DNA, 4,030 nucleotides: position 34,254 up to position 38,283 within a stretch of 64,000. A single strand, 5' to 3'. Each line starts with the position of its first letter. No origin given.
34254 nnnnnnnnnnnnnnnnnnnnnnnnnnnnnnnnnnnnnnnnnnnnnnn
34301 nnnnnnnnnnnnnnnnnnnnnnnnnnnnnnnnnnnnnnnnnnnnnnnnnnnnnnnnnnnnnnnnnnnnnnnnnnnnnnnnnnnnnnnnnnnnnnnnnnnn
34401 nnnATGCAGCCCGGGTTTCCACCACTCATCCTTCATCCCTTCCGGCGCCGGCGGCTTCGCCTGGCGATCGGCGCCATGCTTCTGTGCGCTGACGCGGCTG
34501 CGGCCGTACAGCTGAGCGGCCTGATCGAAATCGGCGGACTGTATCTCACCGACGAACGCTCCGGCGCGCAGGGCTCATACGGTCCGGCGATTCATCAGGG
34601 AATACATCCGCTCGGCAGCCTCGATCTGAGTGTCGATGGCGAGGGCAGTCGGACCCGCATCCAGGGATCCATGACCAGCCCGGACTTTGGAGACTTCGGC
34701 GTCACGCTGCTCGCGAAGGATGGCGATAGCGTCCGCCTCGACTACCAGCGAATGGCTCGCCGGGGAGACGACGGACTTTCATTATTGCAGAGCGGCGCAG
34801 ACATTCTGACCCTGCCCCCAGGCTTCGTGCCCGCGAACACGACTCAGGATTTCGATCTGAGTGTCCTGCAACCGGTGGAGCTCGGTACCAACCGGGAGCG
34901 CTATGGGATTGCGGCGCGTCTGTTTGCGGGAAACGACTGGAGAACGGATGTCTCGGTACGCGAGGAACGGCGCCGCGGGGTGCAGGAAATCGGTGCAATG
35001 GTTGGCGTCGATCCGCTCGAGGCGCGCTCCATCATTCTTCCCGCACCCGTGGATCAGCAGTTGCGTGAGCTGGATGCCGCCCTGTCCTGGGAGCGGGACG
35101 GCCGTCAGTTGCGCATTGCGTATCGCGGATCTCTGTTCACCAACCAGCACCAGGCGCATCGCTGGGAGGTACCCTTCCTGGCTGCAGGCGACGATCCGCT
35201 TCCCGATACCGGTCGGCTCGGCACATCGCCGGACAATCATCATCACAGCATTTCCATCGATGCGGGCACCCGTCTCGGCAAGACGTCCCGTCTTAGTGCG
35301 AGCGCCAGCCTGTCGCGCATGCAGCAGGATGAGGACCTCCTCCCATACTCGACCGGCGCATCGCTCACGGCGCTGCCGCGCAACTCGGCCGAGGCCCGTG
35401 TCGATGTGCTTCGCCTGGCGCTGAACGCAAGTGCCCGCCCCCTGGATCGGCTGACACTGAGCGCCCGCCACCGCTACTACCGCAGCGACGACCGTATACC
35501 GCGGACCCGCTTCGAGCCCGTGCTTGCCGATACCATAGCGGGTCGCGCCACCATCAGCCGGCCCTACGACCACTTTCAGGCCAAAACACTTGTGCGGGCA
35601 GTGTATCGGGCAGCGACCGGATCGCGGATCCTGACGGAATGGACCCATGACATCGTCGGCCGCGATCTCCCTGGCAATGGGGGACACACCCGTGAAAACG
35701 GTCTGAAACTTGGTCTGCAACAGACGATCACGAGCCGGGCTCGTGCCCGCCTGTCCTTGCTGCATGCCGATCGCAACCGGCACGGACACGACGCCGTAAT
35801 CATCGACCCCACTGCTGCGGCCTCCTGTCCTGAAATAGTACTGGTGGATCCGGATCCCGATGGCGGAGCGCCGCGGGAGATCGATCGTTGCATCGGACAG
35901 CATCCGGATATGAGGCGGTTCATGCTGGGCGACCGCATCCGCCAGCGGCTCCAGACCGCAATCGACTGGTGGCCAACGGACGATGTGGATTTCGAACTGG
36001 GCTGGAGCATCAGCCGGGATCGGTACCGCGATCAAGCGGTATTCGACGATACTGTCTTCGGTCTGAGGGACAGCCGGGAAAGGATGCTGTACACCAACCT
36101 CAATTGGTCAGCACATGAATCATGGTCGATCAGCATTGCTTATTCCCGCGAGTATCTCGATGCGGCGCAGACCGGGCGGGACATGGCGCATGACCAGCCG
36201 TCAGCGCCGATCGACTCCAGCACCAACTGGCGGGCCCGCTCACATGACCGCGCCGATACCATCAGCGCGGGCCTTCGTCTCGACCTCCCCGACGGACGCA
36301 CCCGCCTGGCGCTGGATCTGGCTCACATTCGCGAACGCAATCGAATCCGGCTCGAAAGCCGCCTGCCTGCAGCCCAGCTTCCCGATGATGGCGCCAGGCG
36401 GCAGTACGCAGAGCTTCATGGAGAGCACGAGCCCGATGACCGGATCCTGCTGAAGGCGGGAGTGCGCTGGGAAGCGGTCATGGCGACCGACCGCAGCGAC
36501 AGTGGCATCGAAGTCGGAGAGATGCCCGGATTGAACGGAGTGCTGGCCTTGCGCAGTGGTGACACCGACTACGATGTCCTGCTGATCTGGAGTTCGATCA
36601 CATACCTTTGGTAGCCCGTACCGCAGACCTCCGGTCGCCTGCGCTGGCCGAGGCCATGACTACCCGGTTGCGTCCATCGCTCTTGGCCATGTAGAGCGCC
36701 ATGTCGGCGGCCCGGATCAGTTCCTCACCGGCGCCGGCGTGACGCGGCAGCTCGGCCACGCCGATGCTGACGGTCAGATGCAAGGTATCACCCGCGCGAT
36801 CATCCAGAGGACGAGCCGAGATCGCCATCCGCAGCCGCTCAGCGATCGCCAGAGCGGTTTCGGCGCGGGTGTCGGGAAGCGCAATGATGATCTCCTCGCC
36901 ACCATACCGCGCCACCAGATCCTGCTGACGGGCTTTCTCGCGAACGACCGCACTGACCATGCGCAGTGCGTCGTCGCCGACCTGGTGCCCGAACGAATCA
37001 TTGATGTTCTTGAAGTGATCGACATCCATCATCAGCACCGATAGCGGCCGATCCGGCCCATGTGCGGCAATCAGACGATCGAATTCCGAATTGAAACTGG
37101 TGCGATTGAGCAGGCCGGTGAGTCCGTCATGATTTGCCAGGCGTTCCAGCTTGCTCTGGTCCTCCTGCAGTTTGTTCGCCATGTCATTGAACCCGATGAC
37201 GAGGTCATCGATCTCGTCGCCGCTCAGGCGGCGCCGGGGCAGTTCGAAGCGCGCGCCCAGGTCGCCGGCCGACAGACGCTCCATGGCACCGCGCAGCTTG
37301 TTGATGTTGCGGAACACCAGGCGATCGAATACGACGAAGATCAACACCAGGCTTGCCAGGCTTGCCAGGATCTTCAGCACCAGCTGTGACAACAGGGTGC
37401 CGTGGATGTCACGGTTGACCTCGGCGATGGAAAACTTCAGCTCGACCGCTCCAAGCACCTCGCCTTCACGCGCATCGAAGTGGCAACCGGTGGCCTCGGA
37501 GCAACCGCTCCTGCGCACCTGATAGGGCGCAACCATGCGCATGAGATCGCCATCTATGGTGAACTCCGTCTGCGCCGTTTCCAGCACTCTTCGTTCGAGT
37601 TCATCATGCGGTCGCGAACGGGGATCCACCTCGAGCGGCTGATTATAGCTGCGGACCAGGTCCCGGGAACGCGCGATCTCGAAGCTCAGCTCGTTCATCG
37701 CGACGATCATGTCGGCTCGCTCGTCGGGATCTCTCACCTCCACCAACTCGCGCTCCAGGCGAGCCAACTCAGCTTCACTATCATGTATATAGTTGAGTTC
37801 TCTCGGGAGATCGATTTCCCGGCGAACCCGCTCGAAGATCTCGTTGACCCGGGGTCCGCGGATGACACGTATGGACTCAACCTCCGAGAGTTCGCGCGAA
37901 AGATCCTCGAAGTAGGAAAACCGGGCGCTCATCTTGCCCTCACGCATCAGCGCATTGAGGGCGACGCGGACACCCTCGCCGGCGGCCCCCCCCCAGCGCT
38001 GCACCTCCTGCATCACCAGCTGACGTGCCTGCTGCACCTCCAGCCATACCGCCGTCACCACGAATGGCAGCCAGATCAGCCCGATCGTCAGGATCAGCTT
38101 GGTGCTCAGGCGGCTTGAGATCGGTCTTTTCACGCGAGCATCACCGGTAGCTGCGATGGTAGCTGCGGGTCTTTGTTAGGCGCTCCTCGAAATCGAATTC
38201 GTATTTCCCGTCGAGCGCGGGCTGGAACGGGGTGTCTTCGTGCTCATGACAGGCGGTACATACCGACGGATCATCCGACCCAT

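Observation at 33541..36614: MtoAB/PioAB-type porin-decaheme cytochrome conduit in a probable autotroph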

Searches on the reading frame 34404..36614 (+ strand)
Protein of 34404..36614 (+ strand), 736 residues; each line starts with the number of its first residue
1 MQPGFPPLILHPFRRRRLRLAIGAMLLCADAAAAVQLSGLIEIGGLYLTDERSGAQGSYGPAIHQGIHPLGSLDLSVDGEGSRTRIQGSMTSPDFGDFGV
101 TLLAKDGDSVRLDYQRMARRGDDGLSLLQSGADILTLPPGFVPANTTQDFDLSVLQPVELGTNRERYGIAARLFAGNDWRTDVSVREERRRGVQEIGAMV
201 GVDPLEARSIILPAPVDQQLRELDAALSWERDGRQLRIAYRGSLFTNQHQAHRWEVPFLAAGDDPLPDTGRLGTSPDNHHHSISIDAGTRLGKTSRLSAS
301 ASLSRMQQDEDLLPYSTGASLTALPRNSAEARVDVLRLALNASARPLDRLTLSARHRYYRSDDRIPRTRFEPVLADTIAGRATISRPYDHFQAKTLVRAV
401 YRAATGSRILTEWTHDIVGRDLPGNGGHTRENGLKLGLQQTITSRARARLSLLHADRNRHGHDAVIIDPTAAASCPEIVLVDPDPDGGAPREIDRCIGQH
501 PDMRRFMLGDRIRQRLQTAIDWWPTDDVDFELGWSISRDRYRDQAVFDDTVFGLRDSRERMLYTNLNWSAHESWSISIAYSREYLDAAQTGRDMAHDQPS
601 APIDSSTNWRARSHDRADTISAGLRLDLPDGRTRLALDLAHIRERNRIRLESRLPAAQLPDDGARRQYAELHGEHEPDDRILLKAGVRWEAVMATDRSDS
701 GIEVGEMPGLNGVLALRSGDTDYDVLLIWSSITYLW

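Call 3: search_protein_families(library=ncbifam, proteins=[window:34404-36614:+], max_evalue=0.01)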
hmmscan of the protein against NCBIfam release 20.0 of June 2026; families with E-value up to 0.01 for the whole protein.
window:34404-36614:+ (736 aa): 2 families
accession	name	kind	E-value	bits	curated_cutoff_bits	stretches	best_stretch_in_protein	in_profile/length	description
TIGR03509.1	OMP_MtrB_PioB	subfamily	2.3e-67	228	240.05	1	54-736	16-662/662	MtrB/PioB family decaheme-associated outer membrane protein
NF041027.1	GSU2204_Se_pt_1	equivalog_domain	1.7e-08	33.7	350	1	273-454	269-446/580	GSU2204 family CXXCH-containing (seleno)protein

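Call 4: search_protein_families(library=pfam, proteins=[window:34404-36614:+], max_evalue=0.01)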
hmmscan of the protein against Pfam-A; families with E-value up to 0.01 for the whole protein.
window:34404-36614:+ (736 aa): 1 family
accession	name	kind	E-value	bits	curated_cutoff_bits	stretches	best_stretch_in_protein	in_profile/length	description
PF11854.14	MtrB_PioB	-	2e-82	278.2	23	1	65-736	18-635/635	Putative outer membrane beta-barrel porin, MtrB/PioB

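Call 7: search_solved_structures(query=window:34404-36611:+, max_evalue=0.01, show_alignments=1)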
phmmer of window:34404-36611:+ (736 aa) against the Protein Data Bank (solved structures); distinct sequences matched with E-value up to 0.01: 1.
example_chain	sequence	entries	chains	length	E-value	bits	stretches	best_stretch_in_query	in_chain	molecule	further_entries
6r2q_B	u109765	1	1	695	3.3e-28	101.7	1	28-409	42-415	Uncharacterized protein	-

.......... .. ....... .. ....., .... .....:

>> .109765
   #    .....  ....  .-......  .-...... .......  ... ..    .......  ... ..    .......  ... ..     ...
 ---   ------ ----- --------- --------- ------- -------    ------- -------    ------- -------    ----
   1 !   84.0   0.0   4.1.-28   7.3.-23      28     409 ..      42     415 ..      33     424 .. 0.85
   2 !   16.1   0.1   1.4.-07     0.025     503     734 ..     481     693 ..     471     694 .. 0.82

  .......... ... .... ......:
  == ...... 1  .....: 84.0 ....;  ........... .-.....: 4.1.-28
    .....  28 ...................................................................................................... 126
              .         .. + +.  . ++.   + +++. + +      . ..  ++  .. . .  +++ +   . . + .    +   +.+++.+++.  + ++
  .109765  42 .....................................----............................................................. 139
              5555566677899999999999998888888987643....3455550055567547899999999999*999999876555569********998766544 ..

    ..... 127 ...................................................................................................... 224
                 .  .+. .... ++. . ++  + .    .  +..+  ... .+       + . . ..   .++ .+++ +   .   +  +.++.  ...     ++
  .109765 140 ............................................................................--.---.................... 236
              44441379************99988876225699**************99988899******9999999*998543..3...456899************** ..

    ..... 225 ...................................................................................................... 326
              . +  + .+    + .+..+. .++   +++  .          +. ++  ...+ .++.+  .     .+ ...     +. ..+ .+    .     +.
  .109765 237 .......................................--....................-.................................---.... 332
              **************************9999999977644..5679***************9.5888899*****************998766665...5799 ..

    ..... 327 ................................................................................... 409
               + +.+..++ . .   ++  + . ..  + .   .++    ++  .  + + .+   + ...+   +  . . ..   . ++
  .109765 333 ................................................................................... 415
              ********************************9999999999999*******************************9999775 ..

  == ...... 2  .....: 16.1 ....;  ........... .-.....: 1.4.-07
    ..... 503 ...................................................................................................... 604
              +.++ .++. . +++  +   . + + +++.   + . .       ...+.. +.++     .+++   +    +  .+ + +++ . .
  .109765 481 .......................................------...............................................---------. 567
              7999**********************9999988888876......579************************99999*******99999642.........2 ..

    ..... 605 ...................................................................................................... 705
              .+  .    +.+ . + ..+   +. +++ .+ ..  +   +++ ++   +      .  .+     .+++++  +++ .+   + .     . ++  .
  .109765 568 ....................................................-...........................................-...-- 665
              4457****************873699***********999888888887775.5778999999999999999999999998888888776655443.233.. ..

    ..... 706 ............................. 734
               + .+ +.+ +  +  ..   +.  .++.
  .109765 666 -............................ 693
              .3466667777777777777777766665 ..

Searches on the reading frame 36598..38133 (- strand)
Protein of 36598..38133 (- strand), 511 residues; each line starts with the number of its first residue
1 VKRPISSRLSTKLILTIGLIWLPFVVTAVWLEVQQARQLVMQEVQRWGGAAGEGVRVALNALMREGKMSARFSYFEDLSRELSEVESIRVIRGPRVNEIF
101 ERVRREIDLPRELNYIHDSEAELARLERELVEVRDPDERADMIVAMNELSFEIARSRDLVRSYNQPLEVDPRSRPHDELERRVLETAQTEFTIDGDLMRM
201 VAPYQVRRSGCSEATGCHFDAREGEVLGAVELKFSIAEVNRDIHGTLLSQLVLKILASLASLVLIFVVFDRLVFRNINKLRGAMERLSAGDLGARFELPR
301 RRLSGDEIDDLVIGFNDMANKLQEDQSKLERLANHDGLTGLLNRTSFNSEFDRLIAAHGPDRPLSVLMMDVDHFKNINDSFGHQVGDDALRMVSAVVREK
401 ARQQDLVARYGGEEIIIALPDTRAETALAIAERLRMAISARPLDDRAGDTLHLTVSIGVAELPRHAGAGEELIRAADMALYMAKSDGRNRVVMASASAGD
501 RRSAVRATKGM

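Call 3: search_protein_families(library=ncbifam, proteins=[window:36598-38133:-], max_evalue=0.01)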
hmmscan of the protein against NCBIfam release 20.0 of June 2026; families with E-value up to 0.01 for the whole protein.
window:36598-38133:- (511 aa): 34 families (the best 25 are shown)
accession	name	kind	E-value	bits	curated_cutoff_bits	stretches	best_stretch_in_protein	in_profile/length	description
TIGR00254.1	GGDEF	domain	2.5e-52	177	37.4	1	329-494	1-167/168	diguanylate cyclase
NF007135.0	PRK09581.1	equivalog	5.5e-52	177.1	474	1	320-494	279-455/457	PleD family two-component system response regulator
NF007380.0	PRK09894.1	equivalog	1.1e-45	156.2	256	1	308-496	103-289/296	diguanylate cyclase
NF038266.1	diguan_SiaD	equivalog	6.5e-44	150.2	290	1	320-491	81-252/252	biofilm regulation diguanylate cyclase SiaD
NF007423.1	PRK09966.1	equivalog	8.3e-42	143.5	325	1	305-484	211-390/390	diguanylate cyclase DgcN/YfiN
NF041606.1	dguan_cyc_DgcA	equivalog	1.3e-39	136.1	370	1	356-494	202-339/340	diguanylate cyclase DgcA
NF011955.1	PRK15426.1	equivalog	8.8e-36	123.2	408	1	317-495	382-562/564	cellulose biosynthesis regulator diguanylate cyclase DgcQ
NF047654.1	DiguCycDgcRLepto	equivalog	9.4e-35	119.9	500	1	307-492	109-294/295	diguanylate cyclase DgcR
NF045675.1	PhdiestaseDibA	equivalog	1.3e-33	116.2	980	1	308-493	179-363/623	phosphodiesterase DibA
NF007599.0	PRK10245.1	equivalog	3.4e-32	111.4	402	1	317-494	194-370/371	diguanylate cyclase AdrA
NF007298.0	PRK09776.1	equivalog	1.5e-31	109.2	1135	1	313-497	665-848/1111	diguanylate cyclase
NF007474.0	PRK10060.1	equivalog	4.9e-30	104.3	782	1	316-495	221-396/663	cyclic di-GMP phosphodiesterase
NF051473.1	DigCycDgcsShew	equivalog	3.2e-28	98.9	400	1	327-490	129-287/291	diguanylate cyclase DgcS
NF053781.1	cdiGMPphdstlr2612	equivalog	7.1e-28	96.8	1600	1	306-492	814-1000/1268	Tlr1612 family c-di-GMP phosphodiesterase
NF047872.1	GGDEF_GdpS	equivalog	3.1e-26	92.4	400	1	326-493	180-349/355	GGDEF domain-containing protein GdpS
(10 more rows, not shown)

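Call 4: search_protein_families(library=pfam, proteins=[window:36598-38133:-], max_evalue=0.01)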
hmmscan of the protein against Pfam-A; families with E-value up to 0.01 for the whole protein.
window:36598-38133:- (511 aa): 2 families
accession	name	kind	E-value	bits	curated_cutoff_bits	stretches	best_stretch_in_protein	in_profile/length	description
PF00990.26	GGDEF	-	1.1e-45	155.7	23.8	1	333-490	1-161/161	Diguanylate cyclase, GGDEF domain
PF00672.30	HAMP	-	5.7e-07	30.2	25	1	273-324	6-53/53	HAMP domain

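Call 51: search_protein_families(library=pfam, alignment_id=A4, max_evalue=0.001)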
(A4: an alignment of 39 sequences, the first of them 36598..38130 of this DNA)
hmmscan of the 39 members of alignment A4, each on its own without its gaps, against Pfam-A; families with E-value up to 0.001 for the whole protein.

A. member 1, window:36598-38130:- (510 aa): 2 families
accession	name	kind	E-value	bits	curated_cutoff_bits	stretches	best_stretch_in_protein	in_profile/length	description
PF00990.26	GGDEF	-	1.1e-45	155.7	23.8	1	332-489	1-161/161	Diguanylate cyclase, GGDEF domain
PF00672.30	HAMP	-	5.7e-07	30.2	25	1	272-323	6-53/53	HAMP domain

B. families by the number of members that match (of 39 scanned): 33 families (the first 25 are shown)
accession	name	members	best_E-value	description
PF00672.30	HAMP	28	3.1e-16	HAMP domain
PF00015.26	MCPsignal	20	4e-55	Methyl-accepting chemotaxis protein (MCP) signalling domain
PF02518.31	HATPase_c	9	9e-35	Histidine kinase-, DNA gyrase B-, and HSP90-like ATPase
PF00512.31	HisKA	9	1.4e-22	His Kinase A (phospho-acceptor) domain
PF13426.13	PAS_9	7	2.6e-20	PAS domain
PF00989.32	PAS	7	1.1e-19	PAS fold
PF00072.30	Response_reg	6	3.8e-56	Response regulator receiver domain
PF00990.26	GGDEF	6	5.4e-50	Diguanylate cyclase, GGDEF domain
PF08448.16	PAS_4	6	3.2e-16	PAS fold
PF13188.13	PAS_8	6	1.5e-15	PAS domain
PF01627.28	Hpt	5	1.1e-21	Hpt domain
PF13589.12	HATPase_c_3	3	8.8e-07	Histidine kinase-, DNA gyrase B-, and HSP90-like ATPase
PF24820.1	Diguanyl_cycl_sensor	3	1.2e-06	Diguanylate cyclase-like sensor domain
PF23198.2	PDE8A_N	3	5.1e-05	PDE8A-like, N-terminal domain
PF00563.25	EAL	2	1.7e-76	EAL domain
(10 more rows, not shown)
